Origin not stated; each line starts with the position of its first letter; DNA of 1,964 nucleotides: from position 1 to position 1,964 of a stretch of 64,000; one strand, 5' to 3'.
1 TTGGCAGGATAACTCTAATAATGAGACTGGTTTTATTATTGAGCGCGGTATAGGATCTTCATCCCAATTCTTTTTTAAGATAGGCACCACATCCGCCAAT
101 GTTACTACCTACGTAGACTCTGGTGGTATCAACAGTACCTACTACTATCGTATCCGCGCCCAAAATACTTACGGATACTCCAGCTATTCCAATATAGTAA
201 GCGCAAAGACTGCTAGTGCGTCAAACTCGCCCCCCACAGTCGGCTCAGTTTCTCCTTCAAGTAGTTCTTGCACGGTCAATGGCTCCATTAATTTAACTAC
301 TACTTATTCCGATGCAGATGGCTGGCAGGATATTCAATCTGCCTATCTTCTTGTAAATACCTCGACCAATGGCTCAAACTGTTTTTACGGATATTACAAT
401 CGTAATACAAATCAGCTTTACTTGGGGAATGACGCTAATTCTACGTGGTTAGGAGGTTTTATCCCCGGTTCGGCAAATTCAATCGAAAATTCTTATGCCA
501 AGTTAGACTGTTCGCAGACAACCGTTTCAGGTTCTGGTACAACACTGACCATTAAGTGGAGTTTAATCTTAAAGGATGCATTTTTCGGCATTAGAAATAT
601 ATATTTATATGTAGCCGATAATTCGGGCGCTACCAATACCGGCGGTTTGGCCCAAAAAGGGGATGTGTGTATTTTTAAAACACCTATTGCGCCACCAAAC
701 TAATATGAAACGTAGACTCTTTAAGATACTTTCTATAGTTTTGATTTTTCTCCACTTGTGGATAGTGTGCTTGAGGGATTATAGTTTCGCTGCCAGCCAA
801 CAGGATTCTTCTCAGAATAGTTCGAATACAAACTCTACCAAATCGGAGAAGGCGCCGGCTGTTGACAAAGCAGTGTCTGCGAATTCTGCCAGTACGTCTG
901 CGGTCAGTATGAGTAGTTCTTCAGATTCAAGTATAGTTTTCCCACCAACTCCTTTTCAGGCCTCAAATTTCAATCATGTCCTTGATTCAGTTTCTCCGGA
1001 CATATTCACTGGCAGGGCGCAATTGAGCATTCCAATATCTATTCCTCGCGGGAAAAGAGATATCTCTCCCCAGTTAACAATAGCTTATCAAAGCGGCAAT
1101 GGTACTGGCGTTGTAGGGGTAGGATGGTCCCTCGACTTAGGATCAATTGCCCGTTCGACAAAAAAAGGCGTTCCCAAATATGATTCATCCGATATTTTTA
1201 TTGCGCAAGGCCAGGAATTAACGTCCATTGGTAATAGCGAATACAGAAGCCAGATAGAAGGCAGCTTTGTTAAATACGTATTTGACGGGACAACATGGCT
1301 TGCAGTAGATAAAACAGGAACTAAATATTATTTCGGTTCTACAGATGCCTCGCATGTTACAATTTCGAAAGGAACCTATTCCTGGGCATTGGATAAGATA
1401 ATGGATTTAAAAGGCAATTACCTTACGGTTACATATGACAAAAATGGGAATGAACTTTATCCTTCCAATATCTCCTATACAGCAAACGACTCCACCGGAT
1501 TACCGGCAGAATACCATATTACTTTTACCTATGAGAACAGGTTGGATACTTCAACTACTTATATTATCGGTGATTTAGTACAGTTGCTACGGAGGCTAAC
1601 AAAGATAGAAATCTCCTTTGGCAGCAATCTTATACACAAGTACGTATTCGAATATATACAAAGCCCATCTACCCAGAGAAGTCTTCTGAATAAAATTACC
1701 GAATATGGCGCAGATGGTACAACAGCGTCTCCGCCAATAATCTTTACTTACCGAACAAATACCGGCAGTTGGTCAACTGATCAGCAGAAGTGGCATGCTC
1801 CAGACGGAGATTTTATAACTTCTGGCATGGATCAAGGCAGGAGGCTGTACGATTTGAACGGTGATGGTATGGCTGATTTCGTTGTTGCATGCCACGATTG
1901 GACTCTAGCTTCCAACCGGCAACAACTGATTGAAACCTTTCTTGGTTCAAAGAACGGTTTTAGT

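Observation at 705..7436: Tc-toxin-like (TcB-TcC fusion architecture) RHS toxin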

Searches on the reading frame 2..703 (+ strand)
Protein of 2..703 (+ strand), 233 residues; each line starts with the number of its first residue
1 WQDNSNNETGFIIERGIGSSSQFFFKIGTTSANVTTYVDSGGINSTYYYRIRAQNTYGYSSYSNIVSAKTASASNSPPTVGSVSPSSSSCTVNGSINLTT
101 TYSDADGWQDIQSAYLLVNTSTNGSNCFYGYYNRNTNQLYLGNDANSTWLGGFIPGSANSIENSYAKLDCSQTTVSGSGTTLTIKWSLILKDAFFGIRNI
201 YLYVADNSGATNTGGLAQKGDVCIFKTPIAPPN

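Call 5: search_protein_families(library=pfam, proteins=[window:2-703:+], max_evalue=0.01)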
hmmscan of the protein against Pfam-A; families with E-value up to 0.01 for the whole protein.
window:2-703:+ (233 aa): 0 families

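Call 6: search_protein_families(library=ncbifam, proteins=[window:2-703:+], max_evalue=0.01)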
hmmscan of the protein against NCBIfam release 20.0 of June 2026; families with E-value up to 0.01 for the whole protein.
window:2-703:+ (233 aa): 0 families

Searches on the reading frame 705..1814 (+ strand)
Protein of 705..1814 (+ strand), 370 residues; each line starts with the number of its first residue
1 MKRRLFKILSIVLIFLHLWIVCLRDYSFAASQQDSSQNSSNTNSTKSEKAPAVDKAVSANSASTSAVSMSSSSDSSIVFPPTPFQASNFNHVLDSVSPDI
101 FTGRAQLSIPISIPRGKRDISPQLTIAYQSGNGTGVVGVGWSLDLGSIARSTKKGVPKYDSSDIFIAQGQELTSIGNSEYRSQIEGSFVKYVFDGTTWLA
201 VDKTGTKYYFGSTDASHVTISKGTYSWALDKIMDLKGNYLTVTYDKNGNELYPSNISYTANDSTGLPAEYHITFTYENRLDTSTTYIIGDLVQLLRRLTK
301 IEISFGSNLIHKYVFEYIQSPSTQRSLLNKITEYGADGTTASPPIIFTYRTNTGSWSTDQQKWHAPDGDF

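Call 8: search_protein_families(library=pfam, proteins=[window:705-1814:+], max_evalue=10)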
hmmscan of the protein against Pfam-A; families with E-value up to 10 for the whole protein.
seq(370 aa): 2 families
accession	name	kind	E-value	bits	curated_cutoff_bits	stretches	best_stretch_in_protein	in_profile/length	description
PF03534.18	SpvB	-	1e-25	91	22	2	102-175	4-78/287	Salmonella virulence plasmid 65kDa B protein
PF12866.13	DUF3823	-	0.05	14.3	27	1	177-224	35-82/90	Protein of unknown function (DUF3823) N-terminal domain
